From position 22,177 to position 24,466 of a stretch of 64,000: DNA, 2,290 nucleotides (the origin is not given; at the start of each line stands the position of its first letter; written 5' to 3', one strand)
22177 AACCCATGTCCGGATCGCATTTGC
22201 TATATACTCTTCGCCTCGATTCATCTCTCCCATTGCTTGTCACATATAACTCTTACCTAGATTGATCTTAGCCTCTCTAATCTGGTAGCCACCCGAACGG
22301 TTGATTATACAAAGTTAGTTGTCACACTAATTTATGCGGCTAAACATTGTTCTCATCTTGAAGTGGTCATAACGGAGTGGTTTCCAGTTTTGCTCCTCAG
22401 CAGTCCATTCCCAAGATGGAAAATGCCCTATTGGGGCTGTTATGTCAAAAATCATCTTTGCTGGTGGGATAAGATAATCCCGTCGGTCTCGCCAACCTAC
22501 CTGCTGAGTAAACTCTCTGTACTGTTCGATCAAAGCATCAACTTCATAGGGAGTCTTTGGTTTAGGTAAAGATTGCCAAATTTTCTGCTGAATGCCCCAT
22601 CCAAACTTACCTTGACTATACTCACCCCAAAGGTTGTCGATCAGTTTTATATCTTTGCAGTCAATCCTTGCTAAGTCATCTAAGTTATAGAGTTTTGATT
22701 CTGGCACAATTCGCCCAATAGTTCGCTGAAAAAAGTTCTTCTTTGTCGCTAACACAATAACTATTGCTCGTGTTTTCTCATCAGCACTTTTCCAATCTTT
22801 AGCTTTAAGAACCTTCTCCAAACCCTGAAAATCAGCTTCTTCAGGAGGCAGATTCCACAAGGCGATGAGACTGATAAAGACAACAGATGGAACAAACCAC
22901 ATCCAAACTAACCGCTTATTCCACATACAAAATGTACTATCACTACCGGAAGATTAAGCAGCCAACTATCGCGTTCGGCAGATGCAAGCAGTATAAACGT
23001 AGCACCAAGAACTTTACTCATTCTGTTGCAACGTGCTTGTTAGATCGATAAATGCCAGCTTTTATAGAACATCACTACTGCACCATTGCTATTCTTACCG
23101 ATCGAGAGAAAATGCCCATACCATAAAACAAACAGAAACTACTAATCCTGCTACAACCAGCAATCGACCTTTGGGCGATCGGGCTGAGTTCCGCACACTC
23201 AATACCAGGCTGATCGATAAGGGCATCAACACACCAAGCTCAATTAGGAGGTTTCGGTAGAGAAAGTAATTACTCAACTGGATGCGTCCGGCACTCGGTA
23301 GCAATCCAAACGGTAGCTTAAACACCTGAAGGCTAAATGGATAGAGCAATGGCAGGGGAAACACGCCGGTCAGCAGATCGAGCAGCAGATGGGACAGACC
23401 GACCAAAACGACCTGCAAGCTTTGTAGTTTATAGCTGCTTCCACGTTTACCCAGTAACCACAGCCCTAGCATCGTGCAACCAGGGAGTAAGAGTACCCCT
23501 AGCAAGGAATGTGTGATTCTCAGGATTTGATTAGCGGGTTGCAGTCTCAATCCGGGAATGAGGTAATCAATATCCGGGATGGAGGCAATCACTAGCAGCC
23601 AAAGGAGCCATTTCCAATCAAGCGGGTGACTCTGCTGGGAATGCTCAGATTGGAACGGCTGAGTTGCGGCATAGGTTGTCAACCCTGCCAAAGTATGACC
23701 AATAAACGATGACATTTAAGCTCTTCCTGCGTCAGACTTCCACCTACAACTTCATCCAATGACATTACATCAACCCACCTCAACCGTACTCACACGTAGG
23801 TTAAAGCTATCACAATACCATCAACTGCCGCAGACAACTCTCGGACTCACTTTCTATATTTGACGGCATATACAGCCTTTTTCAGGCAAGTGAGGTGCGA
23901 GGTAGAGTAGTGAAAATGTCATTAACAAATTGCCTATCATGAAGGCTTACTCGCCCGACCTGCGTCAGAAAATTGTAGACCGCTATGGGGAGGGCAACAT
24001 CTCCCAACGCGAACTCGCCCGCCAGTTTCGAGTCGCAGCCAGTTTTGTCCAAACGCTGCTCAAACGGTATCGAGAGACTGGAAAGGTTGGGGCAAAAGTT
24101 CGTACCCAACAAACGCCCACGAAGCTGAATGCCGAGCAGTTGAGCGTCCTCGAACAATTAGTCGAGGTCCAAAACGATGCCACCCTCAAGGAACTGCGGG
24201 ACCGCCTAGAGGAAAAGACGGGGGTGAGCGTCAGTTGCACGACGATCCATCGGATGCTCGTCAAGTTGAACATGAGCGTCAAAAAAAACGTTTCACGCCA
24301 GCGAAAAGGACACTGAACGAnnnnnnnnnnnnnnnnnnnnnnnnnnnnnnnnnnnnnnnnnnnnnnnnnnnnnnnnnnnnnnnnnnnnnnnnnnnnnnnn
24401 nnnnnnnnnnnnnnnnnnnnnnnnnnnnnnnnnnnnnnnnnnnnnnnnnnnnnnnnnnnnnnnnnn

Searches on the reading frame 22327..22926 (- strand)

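Call 41: search_protein_families(library=pfam, proteins=[window:22327-22926:-], max_evalue=0.001)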
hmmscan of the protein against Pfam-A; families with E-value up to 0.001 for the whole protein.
window:22327-22926:- (199 aa): 1 family
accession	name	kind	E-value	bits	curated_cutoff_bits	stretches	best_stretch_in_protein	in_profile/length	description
PF05419.17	GUN4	-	7.4e-29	101.1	29.2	1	30-174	5-127/141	GUN4-like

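Call 42: search_protein_families(library=padloc, proteins=[window:22327-22926:-], max_evalue=0.001)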
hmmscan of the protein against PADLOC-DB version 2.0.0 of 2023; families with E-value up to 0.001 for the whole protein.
window:22327-22926:- (199 aa): 1 family
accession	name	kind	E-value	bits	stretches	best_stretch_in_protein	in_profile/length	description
PDLC04062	PD-T4-6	-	2.1e-23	81.1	1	30-183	308-436/450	-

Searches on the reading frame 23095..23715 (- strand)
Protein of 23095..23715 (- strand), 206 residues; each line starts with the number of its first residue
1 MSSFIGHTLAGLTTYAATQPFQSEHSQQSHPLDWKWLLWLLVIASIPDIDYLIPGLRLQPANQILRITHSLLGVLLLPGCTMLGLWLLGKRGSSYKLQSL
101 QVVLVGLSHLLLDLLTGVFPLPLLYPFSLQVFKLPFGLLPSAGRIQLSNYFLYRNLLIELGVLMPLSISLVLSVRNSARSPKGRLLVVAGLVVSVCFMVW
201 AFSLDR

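Call 41: search_protein_families(library=pfam, proteins=[window:23095-23715:-], max_evalue=0.001)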
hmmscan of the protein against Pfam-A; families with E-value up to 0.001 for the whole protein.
window:23095-23715:- (206 aa): 1 family
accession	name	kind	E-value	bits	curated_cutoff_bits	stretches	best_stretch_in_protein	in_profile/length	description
PF04307.19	YdjM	-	3.8e-16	59.5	29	1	1-200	1-168/176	YdjM inner membrane protein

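Call 42: search_protein_families(library=padloc, proteins=[window:23095-23715:-], max_evalue=0.001)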
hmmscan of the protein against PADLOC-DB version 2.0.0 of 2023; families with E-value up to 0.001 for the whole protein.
window:23095-23715:- (206 aa): 0 families

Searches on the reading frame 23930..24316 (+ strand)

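Call 41: search_protein_families(library=pfam, proteins=[window:23930-24316:+], max_evalue=0.001)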
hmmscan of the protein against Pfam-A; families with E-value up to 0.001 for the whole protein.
window:23930-24316:+ (128 aa): 11 families
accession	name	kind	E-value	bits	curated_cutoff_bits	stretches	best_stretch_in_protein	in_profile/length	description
PF13565.12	HTH_32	-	3e-11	44.2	33.7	1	40-110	2-73/73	Homeodomain-like domain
PF01710.22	HTH_Tnp_IS630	-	5.7e-07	30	21.3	1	6-126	2-107/119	Transposase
PF13518.12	HTH_28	-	1e-06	29.2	25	1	12-52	2-41/52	Helix-turn-helix domain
PF25787.1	HTH_SB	-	2.7e-05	24.3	43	1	5-53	5-52/53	Sleeping Beauty transposase HTH domain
PF00292.24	PAX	-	2.9e-05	24.4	22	1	10-96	21-106/125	'Paired box' domain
PF13592.12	HTH_33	-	3.3e-05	23.8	25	1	85-119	6-40/60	Winged helix-turn helix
PF12802.13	MarR_2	-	0.00011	22.7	27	0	20-51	18-48/61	MarR family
PF08822.17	DUF1804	-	0.00034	21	29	1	6-126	2-117/164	Protein of unknown function (DUF1804)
PF21403.4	OTU1_UBXL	-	0.00062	20.7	22.7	0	77-105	13-39/49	OTU1, UBXL domain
PF13384.12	HTH_23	-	0.00063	19.9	24.6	0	10-51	5-45/50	Homeodomain-like domain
PF01498.24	HTH_Tnp_Tc3_2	-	0.0008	20.1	31.5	0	77-117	7-46/72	Transposase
